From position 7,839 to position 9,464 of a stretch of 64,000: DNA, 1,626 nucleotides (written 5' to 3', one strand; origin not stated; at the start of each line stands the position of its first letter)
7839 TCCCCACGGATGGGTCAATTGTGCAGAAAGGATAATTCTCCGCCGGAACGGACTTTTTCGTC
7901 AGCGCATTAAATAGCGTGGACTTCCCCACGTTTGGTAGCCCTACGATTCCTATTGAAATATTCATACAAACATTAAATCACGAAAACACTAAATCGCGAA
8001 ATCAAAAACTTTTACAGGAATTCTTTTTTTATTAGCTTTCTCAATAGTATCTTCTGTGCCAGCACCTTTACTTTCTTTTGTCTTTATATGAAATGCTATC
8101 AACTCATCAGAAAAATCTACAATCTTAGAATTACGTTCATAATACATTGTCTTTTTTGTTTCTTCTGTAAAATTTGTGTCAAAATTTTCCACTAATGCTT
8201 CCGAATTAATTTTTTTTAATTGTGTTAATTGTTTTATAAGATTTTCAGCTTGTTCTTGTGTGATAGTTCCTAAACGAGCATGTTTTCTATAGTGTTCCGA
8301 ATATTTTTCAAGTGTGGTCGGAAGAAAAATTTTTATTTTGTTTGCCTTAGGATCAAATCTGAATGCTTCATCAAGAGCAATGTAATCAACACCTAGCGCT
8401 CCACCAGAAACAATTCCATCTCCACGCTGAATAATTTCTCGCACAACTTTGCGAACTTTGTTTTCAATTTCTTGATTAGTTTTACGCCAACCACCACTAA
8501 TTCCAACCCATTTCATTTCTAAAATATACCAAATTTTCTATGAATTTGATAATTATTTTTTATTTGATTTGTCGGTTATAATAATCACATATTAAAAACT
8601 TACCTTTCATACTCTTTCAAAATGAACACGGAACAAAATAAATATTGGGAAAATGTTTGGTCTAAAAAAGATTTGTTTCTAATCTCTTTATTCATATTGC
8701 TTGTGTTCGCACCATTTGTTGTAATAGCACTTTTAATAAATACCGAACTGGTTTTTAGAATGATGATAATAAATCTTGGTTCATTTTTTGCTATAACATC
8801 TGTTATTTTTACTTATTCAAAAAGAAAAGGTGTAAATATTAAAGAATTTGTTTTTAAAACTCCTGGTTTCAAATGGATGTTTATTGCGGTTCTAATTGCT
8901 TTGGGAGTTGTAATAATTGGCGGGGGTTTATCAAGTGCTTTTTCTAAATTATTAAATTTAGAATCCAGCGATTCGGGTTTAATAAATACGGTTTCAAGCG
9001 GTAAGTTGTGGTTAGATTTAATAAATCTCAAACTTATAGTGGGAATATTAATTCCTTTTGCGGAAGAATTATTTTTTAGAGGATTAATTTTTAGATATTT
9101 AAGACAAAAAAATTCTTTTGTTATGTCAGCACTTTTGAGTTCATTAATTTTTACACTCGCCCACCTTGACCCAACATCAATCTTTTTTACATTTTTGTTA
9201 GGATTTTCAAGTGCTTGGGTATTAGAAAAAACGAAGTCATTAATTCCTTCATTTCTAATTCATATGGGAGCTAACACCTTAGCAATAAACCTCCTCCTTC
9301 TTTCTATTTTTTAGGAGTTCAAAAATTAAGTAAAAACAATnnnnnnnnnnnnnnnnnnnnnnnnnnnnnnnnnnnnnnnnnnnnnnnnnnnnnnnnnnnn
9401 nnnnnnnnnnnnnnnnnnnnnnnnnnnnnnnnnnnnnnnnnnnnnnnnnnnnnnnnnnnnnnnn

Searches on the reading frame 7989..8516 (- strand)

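Call 78: search_protein_families(library=pfam, proteins=[window:7989-8516:-], max_evalue=0.01)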
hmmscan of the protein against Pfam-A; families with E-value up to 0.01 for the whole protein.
window:7989-8516:- (175 aa): 4 families
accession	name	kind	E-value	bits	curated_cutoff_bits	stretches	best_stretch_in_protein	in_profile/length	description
PF02481.21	DNA_processg_A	-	3.1e-07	30.2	29.6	1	9-57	51-99/212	DNA recombination-mediator protein A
PF12694.12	cpYpsA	-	0.00021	21.5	26.2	0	118-172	46-97/145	Circularly permutated YpsA SLOG family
PF06908.16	YpsA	-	0.00094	19.7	27.7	1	17-168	24-160/168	YspA SLOG family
PF10925.13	DUF2680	-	0.007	16.9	25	0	77-98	25-46/57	Protein of unknown function (DUF2680)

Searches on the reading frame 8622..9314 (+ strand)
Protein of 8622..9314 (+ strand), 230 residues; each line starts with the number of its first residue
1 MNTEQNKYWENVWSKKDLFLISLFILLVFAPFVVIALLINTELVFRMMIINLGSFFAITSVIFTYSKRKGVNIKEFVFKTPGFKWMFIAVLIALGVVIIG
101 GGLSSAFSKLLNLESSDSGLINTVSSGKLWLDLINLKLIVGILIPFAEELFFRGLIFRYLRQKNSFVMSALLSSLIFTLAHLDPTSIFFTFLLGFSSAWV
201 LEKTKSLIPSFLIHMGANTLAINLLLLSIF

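Call 78: search_protein_families(library=pfam, proteins=[window:8622-9314:+], max_evalue=0.01)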
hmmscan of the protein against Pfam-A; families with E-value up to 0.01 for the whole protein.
window:8622-9314:+ (230 aa): 1 family
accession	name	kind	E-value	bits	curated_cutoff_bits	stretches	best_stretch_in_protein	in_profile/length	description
PF02517.21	Rce1-like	-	7.7e-21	74.6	22.4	1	137-219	8-92/93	Type II CAAX prenyl endopeptidase Rce1-like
